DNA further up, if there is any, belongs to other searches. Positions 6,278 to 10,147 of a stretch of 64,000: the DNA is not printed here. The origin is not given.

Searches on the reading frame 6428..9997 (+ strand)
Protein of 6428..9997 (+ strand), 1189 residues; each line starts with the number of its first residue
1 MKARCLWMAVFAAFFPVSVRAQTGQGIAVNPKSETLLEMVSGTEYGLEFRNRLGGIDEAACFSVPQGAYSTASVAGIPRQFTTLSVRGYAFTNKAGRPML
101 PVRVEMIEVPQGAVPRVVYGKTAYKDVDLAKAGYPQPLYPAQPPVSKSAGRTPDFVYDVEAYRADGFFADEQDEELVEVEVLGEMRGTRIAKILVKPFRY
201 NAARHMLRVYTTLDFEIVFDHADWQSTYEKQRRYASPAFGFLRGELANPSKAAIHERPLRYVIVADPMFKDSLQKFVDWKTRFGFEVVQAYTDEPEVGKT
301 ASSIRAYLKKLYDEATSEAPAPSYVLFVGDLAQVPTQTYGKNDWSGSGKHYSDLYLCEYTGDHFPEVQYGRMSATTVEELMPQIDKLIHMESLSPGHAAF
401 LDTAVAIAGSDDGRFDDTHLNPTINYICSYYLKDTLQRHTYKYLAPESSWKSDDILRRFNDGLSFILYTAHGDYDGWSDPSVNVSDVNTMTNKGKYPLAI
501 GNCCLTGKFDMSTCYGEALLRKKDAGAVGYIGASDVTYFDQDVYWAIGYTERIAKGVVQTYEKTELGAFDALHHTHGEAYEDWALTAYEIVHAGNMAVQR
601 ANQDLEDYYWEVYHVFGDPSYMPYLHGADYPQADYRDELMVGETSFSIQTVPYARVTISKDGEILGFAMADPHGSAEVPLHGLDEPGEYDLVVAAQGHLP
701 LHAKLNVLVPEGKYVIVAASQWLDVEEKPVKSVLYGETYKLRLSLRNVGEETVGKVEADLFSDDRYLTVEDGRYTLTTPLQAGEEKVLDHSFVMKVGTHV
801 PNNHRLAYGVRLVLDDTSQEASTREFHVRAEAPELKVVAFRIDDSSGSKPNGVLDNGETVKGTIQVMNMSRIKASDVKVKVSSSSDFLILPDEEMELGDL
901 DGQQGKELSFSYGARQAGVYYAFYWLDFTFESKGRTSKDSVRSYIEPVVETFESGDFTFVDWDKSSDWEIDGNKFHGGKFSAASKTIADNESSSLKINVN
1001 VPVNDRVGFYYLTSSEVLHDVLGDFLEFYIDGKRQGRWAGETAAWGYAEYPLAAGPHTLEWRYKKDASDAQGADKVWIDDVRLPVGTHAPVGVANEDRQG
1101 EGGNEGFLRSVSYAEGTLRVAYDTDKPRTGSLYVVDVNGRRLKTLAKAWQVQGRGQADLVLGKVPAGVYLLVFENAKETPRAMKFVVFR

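Call 56: search_protein_families(library=ncbifam, proteins=[window:6428-9997:+], max_evalue=0.001)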
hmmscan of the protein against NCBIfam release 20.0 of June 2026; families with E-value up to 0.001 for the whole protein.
window:6428-9997:+ (1189 aa): 4 families
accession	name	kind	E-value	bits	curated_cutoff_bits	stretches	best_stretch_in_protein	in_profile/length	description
NF052324.1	PorU_rel_Nterm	equivalog_domain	4.9e-14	51.5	450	1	300-539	454-702/879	putative type IX secretion system sortase PorU2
NF033707.1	T9SS_sortase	equivalog_domain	5.6e-13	47.5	420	1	362-534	491-672/1095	type IX secretion system sortase PorU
TIGR03900.1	prc_long_Delta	hypoth_equivalog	4.3e-07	28.3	660.95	1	725-910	560-743/973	MXAN_5808 family serine peptidase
NF038112.1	myxo_dep_M36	subfamily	0.00038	17.7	1500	0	834-891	860-920/1604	myxosortase-dependent M36 family metallopeptidase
